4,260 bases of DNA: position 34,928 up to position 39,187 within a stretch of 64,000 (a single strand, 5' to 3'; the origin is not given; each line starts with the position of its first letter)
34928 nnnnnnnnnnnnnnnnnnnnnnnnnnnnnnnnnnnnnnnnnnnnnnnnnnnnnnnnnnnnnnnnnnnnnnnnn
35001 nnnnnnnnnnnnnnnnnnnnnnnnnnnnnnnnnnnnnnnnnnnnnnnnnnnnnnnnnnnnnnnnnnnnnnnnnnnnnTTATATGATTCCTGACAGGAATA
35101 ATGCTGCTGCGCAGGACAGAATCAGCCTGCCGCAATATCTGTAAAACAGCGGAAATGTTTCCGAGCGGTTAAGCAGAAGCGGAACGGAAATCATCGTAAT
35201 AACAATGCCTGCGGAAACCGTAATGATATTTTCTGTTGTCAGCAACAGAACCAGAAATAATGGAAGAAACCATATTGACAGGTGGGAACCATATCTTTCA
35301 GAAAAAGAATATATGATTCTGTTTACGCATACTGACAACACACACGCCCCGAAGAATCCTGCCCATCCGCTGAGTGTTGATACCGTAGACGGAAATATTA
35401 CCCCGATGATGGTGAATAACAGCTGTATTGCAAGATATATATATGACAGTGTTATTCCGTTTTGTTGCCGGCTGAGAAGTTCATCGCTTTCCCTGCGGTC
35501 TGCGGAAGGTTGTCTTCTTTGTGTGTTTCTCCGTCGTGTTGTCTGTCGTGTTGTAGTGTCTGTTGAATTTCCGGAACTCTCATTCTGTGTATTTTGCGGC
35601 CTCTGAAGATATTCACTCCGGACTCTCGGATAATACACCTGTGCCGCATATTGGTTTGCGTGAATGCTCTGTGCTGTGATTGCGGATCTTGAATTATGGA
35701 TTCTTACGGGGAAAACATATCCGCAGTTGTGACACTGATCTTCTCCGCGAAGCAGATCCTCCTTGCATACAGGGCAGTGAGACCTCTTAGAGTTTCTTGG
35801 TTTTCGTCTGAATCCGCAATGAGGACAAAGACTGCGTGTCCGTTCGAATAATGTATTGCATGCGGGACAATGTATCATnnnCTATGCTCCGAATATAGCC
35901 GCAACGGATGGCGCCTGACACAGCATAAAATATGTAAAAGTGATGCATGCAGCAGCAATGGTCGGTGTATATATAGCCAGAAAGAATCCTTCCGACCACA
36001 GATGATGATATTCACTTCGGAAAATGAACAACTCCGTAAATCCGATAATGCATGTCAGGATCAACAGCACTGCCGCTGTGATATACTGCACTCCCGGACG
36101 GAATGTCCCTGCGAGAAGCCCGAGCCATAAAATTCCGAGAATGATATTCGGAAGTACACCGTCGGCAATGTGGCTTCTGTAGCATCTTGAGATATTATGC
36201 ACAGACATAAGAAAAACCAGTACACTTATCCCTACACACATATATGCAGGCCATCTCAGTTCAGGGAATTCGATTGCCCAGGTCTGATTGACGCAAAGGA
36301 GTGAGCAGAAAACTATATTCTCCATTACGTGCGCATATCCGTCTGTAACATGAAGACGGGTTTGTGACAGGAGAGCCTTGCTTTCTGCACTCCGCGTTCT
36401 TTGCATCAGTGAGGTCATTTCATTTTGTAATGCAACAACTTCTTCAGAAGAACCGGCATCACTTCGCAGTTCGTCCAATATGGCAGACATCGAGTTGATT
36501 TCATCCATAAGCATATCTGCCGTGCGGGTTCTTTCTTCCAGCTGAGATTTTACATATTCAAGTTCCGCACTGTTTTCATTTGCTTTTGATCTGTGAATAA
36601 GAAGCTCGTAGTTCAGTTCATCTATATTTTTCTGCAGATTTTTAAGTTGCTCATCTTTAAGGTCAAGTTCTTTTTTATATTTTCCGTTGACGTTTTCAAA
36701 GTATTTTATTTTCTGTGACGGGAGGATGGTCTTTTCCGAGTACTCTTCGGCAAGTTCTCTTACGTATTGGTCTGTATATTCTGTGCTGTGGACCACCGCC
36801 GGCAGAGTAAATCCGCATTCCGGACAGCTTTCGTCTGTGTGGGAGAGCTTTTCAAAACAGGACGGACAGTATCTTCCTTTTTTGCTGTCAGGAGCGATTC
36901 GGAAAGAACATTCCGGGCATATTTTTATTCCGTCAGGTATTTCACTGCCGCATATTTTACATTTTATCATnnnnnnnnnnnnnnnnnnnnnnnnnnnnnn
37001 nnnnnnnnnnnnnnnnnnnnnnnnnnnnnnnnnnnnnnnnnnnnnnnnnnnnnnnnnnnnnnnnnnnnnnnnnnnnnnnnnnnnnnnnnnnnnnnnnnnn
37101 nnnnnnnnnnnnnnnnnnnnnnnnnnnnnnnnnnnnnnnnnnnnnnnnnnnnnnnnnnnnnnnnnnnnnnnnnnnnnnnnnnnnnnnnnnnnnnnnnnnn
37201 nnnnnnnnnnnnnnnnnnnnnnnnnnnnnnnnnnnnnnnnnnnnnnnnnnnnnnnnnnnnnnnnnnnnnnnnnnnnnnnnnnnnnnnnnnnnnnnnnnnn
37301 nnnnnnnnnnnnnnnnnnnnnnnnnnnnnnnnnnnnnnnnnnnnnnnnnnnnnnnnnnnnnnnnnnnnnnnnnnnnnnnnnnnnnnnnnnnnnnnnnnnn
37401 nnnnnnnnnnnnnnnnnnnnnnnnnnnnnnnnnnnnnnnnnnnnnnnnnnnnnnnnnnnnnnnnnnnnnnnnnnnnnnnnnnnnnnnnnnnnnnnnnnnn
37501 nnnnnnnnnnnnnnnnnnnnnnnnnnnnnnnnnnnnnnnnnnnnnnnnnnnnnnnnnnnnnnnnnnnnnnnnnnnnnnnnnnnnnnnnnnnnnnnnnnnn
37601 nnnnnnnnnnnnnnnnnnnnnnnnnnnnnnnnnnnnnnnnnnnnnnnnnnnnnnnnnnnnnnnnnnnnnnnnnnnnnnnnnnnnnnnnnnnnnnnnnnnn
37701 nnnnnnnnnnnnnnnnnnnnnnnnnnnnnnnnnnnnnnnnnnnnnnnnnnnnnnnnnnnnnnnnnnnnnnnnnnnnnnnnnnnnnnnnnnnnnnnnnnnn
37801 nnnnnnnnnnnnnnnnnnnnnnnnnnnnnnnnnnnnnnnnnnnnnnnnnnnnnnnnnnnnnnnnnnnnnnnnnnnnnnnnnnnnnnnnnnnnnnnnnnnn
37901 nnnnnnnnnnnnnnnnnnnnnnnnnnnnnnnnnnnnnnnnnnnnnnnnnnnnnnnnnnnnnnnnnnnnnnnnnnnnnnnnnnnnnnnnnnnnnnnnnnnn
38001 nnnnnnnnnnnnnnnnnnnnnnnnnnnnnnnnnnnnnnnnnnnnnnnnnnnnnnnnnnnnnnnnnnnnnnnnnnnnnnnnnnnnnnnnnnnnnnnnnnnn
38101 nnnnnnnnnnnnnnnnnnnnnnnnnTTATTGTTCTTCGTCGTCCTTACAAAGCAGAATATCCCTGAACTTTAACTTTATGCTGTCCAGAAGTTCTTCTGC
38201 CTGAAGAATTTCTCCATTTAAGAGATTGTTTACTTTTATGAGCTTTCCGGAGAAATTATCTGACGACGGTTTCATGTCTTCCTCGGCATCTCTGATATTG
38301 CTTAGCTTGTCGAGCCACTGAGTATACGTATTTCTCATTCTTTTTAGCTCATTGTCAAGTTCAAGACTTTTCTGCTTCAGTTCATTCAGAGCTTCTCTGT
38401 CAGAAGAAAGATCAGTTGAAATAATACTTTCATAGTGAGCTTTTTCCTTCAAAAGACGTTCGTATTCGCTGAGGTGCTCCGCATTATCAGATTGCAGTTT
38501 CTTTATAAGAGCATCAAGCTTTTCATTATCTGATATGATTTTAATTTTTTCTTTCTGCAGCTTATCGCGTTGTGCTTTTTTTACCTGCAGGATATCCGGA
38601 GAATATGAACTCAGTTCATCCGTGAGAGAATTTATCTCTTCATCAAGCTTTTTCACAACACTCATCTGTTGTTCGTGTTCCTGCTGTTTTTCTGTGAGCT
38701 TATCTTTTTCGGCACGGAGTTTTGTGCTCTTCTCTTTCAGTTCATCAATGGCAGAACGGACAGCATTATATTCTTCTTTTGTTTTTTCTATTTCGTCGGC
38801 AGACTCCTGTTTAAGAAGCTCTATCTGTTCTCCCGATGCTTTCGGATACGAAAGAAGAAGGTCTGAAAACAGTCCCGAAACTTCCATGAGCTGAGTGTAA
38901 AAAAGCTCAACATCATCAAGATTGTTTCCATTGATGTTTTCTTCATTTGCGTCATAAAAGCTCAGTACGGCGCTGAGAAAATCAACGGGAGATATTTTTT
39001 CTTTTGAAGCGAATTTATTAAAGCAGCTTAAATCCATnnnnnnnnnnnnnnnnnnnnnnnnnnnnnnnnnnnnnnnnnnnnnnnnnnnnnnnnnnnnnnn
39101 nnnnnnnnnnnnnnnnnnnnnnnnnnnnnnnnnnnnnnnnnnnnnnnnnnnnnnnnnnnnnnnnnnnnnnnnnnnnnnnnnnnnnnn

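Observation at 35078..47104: Ten-gene operon: sigma-like, HxxxCxxC protein, AAA+/AAA+/trypsin fusion, coiled-coil, Hsp70, coiled-coil, NrdG-like radical SAM, and three double-zinc-ribbon proteins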

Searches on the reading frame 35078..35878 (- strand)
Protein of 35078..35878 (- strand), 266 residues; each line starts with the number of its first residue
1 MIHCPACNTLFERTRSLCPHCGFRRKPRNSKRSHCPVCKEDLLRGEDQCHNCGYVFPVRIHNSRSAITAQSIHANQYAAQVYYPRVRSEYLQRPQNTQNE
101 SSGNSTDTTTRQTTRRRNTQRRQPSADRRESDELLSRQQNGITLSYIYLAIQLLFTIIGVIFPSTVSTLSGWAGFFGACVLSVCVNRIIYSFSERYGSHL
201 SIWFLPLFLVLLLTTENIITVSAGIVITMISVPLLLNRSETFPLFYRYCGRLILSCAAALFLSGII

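Call 4: search_protein_families(library=pfam, proteins=[window:35078-35878:-], max_evalue=0.1)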
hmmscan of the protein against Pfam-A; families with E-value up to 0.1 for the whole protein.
window:35078-35878:- (266 aa): 7 families
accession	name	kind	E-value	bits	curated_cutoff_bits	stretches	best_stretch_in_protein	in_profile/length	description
PF12773.13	DZR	-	0.00029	21.4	27.3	1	4-53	1-45/45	Double zinc ribbon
PF18912.6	DZR_2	-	0.0011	19.2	27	1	28-56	17-46/56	Double zinc ribbon domain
PF13248.11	Zn_ribbon_3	-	0.0011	18.8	27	1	1-22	2-23/26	zinc-ribbon domain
PF14446.12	Prok-RING_1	-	0.014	15.8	29.1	0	30-53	2-27/54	Prokaryotic RING finger family 1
PF23470.1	Zn_ribbon_PF0610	-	0.028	14.6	26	0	48-60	3-15/39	PF0610 rubredoxin-like zinc beta-ribbon domain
PF09334.17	tRNA-synt_1g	-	0.058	12.6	20.1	1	32-75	136-179/391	tRNA synthetases class I (M)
PF23021.3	6TM_2nd_PGAP2IP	-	0.075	13.3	27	1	147-219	66-140/181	PGAP2IP, second transmembrane domain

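Call 5: search_protein_families(library=padloc, proteins=[window:35078-35878:-], max_evalue=0.1)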
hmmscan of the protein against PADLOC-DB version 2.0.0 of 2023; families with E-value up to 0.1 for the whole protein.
window:35078-35878:- (266 aa): 0 families

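Call 6: search_protein_families(library=ncbifam, proteins=[window:35078-35878:-], max_evalue=0.01)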
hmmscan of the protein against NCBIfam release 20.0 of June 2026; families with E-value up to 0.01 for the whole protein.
window:35078-35878:- (266 aa): 3 families
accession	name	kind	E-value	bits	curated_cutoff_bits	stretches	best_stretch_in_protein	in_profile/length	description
NF049953.1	ribbon_DG_selen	exception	0.00044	20.2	130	1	3-24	149-170/172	zinc ribbon-containing (seleno)protein DG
NF053815.1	teico_TcaA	equivalog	0.0032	16.4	550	0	34-69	3-39/463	membrane-associated protein TcaA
NF011149.0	PRK14559.1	equivalog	0.0042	15.9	374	1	1-113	1-101/642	serine/threonine phosphatase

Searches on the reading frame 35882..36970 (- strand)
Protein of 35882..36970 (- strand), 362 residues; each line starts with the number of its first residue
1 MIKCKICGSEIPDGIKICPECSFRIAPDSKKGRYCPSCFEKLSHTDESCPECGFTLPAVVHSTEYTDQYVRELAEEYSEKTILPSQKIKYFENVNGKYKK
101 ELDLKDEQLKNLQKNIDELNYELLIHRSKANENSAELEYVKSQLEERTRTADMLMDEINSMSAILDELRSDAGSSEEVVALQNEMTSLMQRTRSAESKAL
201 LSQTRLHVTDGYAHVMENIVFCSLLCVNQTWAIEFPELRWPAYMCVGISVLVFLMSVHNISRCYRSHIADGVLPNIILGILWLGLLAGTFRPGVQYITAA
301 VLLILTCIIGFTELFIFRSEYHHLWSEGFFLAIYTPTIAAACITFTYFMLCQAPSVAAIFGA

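Call 4: search_protein_families(library=pfam, proteins=[window:35882-36970:-], max_evalue=0.1)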
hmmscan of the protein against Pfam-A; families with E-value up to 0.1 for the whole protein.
window:35882-36970:- (362 aa): 12 families
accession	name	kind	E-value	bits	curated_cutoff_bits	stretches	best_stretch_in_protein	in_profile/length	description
PF12773.13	DZR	-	6.9e-06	26.6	27.3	1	4-53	1-45/45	Double zinc ribbon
PF13240.11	Zn_Ribbon_1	-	9.7e-05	22.5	25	1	3-21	1-19/23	zinc-ribbon domain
PF18912.6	DZR_2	-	0.00018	21.7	27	2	3-52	9-55/56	Double zinc ribbon domain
PF06818.20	Fez1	-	0.0013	19.7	34.4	1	90-198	22-131/199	Fez1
PF13248.11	Zn_ribbon_3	-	0.0017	18.2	27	1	33-53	3-23/26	zinc-ribbon domain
PF24463.1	DUF7577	-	0.0071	16.4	28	0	3-22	4-23/27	Domain of unknown function (DUF7577)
PF10571.15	UPF0547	-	0.0091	16.5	29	1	35-54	3-22/26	Uncharacterised protein family UPF0547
PF14446.12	Prok-RING_1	-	0.022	15.1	29.1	0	3-21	6-26/54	Prokaryotic RING finger family 1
PF18732.6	HEPN_AbiA_CTD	-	0.036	14.4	27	1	96-169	57-128/132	HEPN like, Abia C-terminal domain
PF07191.17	Zn_ribbon_6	-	0.04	14.4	25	1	17-56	2-39/67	Double zinc ribbon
PF17032.10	Zn_ribbon_15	-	0.05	14.9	28.9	0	2-38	38-72/73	zinc-ribbon family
PF13870.11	CCDC113_CCDC96_CC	-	0.073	13.2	31.6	0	93-171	49-127/177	CCDC113/CCDC96, coiled-coil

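Call 5: search_protein_families(library=padloc, proteins=[window:35882-36970:-], max_evalue=0.1)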
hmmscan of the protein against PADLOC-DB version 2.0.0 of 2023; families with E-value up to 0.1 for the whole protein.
window:35882-36970:- (362 aa): 9 families
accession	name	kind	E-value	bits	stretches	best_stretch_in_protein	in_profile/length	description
PDLC03862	LmuB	-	1.4e-08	31.5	1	24-199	324-467/643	-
PDLC03859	LmuB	-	0.0001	19.7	1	44-194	328-460/611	-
PDLC00550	JetC2|JetC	-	0.00087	15.1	1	59-198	833-965/1355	DUF3584 domain; MukB-like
PDLC04891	PDC-S06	-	0.0032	13.9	1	32-201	379-535/858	-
PDLC03865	LmuB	-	0.0041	13.3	1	70-173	346-648/1007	-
PDLC03864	LmuB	-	0.012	12.1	1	15-201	363-518/657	-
PDLC00259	LmuB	-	0.015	12.2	1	85-197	313-428/588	AAA ATPase domain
PDLC00262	LmuB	-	0.016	12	1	82-202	310-433/588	AAA ATPase domain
PDLC00006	DruC1|DruC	-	0.029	10.8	1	70-197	180-321/626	Unknown function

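Call 6: search_protein_families(library=ncbifam, proteins=[window:35882-36970:-], max_evalue=0.01)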
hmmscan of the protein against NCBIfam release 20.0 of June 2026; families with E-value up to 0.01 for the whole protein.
window:35882-36970:- (362 aa): 6 families
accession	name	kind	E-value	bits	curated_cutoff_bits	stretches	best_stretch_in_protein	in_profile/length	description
NF011149.0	PRK14559.1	equivalog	0.00017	20.5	374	1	1-117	1-95/642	serine/threonine phosphatase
NF045487.1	ASRP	equivalog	0.00017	20.3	300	1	97-198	160-264/593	archaea-specific SMC-related protein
TIGR02168.1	SMC_prok_B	equivalog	0.00029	18.7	567.35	1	75-204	773-903/1181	chromosome segregation protein SMC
TIGR02169.1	SMC_prok_A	equivalog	0.0044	14.8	729.4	1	86-197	344-456/1165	chromosome segregation protein SMC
TIGR04527.1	mycoplas_twoTM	subfamily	0.0058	16.3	125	0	86-169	68-144/248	MG_279/MG_280 family protein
TIGR02492.1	flgK_ends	equivalog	0.0096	15.3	170.75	0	77-203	255-384/437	flagellar hook-associated protein FlgK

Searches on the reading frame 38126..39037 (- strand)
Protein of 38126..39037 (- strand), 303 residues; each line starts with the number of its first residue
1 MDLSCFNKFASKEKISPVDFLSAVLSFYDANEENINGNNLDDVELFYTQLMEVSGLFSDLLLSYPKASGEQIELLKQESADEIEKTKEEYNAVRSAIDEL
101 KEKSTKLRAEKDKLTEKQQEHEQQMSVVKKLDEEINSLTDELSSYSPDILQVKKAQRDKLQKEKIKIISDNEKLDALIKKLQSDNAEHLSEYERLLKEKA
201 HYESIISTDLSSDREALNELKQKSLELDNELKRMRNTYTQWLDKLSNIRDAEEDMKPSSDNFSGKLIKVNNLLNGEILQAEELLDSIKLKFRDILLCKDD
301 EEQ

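Call 4: search_protein_families(library=pfam, proteins=[window:38126-39037:-], max_evalue=0.1)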
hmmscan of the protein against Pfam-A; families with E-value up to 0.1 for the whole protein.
window:38126-39037:- (303 aa): 4 families
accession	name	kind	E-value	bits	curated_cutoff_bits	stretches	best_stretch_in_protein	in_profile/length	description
PF12325.13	TMF_TATA_bd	-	0.0023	18.4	29.1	1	117-182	3-67/115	TATA element modulatory factor 1 TATA binding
PF14662.11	KASH_CCD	-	0.0088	16.5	43.3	1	85-241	19-173/191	Coiled-coil region of CCDC155 or KASH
PF05823.17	Gp-FAR-1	-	0.057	14.3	29.2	0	212-247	38-73/149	Nematode fatty acid retinoid binding protein (Gp-FAR-1)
PF16740.10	SKA2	-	0.093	13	30.1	0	159-228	24-96/110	Spindle and kinetochore-associated protein 2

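Call 5: search_protein_families(library=padloc, proteins=[window:38126-39037:-], max_evalue=0.1)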
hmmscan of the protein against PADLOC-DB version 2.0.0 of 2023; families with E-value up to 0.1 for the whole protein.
window:38126-39037:- (303 aa): 14 families
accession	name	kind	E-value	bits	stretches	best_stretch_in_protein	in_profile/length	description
PDLC00582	JetC3|JetC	-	5.4e-07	25.8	1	52-270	762-974/1472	DUF3584 domain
PDLC03859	LmuB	-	1.8e-05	22.1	1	58-297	261-503/611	-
PDLC00519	JetC1|JetC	-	4.3e-05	19.9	1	69-279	272-470/1097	DUF3584 domain; MukB-like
PDLC03865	LmuB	-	9.9e-05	18.7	1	74-277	562-771/1007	-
PDLC00583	JetC3|JetC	-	0.00032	16.6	1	77-254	798-976/1471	DUF3584 domain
PDLC00551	JetC2|JetC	-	0.0004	16.3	1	76-266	298-485/1365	DUF3584 domain; MukB-like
PDLC00512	JetC1|JetC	-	0.0013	14.9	1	81-246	696-852/1123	DUF3584 domain; MukB-like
PDLC00550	JetC2|JetC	-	0.0015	14.3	1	76-258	326-503/1355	DUF3584 domain; MukB-like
PDLC03924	MkoC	-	0.0022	14.1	1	77-254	417-577/1136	-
PDLC00518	JetC1|JetC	-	0.0024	13.8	1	77-251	285-458/1112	DUF3584 domain; MukB-like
PDLC03863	LmuB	-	0.0027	14.5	1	60-151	218-301/610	-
PDLC00553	JetC2|JetC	-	0.0031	13.4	1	79-275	866-1061/1361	DUF3584 domain; MukB-like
PDLC00517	JetC1|JetC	-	0.0075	12.6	1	80-240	307-820/1119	DUF3584 domain; MukB-like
PDLC04897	PDC-S06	-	0.061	9.9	0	81-226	312-458/727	-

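Call 6: search_protein_families(library=ncbifam, proteins=[window:38126-39037:-], max_evalue=0.01)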
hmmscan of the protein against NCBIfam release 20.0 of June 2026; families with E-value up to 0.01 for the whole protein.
window:38126-39037:- (303 aa): 7 families
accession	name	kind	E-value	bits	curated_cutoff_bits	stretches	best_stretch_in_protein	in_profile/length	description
TIGR02168.1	SMC_prok_B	equivalog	1.1e-05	23.4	567.35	1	76-273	688-884/1181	chromosome segregation protein SMC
NF003034.1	PRK03918.1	equivalog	0.00011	20.3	700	1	72-266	191-628/878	DNA double-strand break repair ATPase Rad50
NF002572.0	PRK02224.1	equivalog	0.00015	20.2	1087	1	78-282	241-447/888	DNA double-strand break repair ATPase Rad50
TIGR02169.1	SMC_prok_A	equivalog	0.00021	19.1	729.4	1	74-254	224-446/1165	chromosome segregation protein SMC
NF045780.1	TrlF_fam_ATP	equivalog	0.00078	18.3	350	1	71-252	492-685/944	TrlF family AAA-like ATPase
NF046104.1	PptglHdxlasePcsB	equivalog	0.0017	17.6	450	1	80-235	38-190/400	peptidoglycan hydrolase PcsB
NF045487.1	ASRP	equivalog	0.0033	16.1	300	1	76-199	158-289/593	archaea-specific SMC-related protein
